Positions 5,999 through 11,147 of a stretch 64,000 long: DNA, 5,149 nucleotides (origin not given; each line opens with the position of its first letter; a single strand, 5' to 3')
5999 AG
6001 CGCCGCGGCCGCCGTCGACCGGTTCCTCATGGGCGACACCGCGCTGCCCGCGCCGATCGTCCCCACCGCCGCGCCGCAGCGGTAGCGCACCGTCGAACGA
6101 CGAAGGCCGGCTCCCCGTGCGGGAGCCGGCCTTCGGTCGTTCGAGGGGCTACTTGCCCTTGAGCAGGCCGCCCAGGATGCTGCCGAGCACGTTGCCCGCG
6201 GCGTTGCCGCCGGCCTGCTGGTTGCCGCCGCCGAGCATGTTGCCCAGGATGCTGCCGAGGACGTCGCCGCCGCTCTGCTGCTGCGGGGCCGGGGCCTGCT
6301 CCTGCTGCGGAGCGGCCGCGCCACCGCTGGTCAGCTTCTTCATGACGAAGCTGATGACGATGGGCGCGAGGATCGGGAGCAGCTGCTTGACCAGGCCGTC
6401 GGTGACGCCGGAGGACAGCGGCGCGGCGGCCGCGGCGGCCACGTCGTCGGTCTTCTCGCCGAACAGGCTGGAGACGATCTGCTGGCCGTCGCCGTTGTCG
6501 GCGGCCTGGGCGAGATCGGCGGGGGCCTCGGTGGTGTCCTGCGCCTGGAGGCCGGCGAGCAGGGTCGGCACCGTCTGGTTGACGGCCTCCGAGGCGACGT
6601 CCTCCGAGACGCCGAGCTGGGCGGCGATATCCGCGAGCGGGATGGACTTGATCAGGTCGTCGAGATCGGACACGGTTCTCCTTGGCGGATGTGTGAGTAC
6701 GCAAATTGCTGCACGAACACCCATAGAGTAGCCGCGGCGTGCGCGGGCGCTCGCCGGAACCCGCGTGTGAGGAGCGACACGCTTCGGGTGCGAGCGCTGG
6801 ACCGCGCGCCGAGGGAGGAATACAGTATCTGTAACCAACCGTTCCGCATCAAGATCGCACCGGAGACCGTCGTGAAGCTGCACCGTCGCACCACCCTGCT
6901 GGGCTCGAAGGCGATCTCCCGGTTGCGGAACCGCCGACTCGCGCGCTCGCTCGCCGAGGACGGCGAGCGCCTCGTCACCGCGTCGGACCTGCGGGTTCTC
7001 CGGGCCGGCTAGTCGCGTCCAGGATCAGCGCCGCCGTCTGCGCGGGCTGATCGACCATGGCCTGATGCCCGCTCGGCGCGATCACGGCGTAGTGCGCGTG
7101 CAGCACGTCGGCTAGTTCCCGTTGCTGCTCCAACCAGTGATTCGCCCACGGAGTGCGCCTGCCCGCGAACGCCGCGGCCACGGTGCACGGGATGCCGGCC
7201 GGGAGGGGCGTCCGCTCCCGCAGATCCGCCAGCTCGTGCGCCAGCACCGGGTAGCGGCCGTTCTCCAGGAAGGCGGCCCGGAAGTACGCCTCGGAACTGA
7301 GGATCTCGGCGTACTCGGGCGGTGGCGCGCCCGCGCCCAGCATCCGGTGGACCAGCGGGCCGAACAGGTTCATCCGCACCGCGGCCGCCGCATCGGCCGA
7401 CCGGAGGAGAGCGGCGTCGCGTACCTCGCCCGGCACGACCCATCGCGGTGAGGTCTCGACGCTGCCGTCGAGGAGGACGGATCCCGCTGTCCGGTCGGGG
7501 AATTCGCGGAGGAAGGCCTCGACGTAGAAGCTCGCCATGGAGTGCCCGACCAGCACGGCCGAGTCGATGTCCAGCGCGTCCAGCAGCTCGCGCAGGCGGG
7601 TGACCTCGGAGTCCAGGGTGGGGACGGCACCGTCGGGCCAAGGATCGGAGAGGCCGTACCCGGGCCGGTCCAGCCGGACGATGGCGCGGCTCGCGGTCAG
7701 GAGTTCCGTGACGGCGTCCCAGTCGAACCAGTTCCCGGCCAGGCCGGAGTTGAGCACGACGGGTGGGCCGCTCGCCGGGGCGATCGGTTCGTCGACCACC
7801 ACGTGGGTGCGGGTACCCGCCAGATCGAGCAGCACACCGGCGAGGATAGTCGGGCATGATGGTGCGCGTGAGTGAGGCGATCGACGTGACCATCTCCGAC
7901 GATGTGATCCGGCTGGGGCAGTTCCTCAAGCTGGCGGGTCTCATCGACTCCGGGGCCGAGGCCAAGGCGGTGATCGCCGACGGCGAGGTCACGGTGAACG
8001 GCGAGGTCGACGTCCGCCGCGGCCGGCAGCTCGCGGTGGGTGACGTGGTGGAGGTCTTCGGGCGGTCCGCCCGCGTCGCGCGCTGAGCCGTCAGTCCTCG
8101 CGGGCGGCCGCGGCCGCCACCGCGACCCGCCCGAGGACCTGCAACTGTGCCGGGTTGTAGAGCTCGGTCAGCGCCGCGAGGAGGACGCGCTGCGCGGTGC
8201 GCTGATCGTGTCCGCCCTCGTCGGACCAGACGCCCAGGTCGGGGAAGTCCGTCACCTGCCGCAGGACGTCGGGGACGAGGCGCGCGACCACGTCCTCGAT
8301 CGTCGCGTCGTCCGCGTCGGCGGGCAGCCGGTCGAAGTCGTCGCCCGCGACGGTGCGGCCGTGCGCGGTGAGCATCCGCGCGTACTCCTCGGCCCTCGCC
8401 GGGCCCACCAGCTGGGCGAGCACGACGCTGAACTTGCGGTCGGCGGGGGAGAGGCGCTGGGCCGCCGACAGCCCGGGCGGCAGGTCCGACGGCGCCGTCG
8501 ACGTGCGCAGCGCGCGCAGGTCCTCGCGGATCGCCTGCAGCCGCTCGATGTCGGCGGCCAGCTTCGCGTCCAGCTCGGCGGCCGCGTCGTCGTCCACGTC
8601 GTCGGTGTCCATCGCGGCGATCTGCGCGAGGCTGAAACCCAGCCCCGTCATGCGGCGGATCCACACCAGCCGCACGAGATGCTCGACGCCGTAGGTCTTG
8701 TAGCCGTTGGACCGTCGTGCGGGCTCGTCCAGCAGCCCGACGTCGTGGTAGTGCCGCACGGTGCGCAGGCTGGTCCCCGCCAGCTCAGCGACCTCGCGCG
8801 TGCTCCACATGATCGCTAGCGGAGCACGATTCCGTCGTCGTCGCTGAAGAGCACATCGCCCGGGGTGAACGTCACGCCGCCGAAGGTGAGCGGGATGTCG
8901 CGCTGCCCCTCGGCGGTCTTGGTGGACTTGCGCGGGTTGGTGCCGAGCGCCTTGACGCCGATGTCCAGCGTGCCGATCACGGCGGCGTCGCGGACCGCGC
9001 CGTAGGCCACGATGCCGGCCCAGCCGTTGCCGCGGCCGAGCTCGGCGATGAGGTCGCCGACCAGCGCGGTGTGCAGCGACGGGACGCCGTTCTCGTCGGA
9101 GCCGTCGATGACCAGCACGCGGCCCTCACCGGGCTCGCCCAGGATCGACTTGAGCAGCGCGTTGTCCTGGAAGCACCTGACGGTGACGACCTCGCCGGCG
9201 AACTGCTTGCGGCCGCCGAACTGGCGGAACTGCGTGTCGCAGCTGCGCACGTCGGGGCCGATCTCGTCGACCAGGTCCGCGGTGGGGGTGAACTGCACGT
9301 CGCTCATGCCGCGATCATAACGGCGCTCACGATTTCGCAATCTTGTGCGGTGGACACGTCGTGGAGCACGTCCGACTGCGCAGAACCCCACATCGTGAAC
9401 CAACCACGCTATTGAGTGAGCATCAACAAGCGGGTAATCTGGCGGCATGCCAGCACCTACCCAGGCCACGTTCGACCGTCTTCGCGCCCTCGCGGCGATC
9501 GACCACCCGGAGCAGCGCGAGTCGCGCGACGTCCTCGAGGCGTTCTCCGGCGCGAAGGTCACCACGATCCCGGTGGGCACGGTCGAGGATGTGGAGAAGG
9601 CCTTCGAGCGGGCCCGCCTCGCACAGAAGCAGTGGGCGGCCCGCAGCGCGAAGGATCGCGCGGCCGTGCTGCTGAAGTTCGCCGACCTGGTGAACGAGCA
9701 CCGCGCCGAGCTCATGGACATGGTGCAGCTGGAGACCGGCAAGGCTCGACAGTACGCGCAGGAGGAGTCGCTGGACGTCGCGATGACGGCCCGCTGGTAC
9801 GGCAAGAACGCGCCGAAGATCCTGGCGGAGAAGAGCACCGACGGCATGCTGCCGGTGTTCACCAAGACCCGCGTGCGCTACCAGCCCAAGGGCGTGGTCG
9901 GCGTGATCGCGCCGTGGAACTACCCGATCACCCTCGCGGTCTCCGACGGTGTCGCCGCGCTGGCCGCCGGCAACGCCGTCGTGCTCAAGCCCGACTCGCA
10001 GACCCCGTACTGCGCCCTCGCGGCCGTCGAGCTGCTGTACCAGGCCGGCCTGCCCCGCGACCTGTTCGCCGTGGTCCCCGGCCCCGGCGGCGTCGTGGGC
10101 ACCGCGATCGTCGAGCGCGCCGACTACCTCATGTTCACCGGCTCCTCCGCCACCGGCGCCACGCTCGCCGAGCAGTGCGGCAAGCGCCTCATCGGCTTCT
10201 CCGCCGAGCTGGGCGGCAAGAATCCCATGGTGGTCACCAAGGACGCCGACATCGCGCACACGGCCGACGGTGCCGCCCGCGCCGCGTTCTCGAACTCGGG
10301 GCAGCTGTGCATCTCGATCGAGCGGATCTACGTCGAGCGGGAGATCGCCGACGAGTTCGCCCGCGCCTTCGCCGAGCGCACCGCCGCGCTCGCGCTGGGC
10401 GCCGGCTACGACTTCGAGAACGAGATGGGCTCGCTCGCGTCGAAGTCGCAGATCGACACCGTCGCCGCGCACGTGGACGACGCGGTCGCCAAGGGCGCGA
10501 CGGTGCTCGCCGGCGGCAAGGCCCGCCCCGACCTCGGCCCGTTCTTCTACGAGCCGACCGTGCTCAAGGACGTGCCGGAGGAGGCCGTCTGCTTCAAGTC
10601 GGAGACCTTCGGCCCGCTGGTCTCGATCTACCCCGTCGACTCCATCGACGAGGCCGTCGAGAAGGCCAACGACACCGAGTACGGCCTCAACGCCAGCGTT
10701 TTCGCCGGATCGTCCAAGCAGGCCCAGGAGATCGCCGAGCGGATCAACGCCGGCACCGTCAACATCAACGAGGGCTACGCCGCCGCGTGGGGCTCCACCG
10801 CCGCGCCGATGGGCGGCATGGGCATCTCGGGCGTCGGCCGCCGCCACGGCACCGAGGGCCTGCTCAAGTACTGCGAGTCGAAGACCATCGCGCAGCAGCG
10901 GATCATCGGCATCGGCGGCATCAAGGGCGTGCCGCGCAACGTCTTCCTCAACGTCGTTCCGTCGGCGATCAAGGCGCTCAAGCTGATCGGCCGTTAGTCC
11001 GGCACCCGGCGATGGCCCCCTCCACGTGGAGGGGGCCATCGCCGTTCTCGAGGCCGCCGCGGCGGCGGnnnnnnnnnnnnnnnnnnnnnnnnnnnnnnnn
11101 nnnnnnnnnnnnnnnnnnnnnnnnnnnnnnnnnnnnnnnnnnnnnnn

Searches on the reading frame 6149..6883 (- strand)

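Call 16: search_protein_families(library=pfam, proteins=[window:6149-6883:-], max_evalue=0.001)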
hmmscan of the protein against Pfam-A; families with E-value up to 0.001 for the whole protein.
window:6149-6883:- (244 aa): 1 family
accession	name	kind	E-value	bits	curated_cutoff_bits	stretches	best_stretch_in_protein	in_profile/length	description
PF06078.17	DUF937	-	3.2e-15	57.2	25.4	1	128-182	84-134/135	Bacterial protein of unknown function (DUF937)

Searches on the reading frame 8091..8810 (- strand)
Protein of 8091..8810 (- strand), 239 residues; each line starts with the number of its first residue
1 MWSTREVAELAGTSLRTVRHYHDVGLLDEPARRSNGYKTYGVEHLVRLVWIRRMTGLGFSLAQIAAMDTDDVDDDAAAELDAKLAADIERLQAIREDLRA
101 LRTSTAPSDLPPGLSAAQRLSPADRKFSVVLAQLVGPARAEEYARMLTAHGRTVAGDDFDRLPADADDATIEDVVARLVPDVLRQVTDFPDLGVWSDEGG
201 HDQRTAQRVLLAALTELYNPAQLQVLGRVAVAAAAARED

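Call 16: search_protein_families(library=pfam, proteins=[window:8091-8810:-], max_evalue=0.001)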
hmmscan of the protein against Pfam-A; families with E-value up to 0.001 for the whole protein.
window:8091-8810:- (239 aa): 3 families
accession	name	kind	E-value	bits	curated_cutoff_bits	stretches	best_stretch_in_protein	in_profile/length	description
PF13411.12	MerR_1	-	1.7e-14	54.1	21.6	1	3-67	2-65/69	MerR HTH family regulatory protein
PF00376.29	MerR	-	1.5e-10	41.1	28.2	1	4-40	2-38/38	MerR family regulatory protein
PF09278.17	MerR-DNA-bind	-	1.8e-07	32.1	25.4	1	46-103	2-60/65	MerR, DNA binding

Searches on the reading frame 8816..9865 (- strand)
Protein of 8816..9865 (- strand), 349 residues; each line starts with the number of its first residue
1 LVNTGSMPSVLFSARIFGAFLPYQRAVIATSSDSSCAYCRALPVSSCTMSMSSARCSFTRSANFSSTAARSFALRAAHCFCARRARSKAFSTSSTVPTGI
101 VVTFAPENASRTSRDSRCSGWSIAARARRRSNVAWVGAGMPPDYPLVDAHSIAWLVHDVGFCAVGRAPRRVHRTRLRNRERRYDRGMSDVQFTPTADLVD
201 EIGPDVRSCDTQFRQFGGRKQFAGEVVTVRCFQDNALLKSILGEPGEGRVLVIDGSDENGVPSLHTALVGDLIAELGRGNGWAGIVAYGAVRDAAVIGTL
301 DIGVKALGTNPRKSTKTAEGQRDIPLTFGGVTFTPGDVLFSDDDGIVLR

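Call 16: search_protein_families(library=pfam, proteins=[window:8816-9865:-], max_evalue=0.001)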
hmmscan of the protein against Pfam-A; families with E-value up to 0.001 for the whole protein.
window:8816-9865:- (349 aa): 1 family
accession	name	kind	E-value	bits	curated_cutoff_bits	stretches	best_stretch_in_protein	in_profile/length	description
PF03737.21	RraA-like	-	1.7e-42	145.7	24.5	1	195-347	1-151/152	Aldolase/RraA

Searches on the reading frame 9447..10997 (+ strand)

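Call 16: search_protein_families(library=pfam, proteins=[window:9447-10997:+], max_evalue=0.001)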
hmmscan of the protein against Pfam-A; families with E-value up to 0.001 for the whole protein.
window:9447-10997:+ (516 aa): 2 families
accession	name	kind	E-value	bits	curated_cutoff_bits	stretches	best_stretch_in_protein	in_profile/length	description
PF00171.27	Aldedh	-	8.2e-139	463.5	23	1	25-481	7-461/461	Aldehyde dehydrogenase family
PF05893.19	LuxC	-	8.7e-06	25.3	21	1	144-311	85-258/401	Acyl-CoA reductase (LuxC)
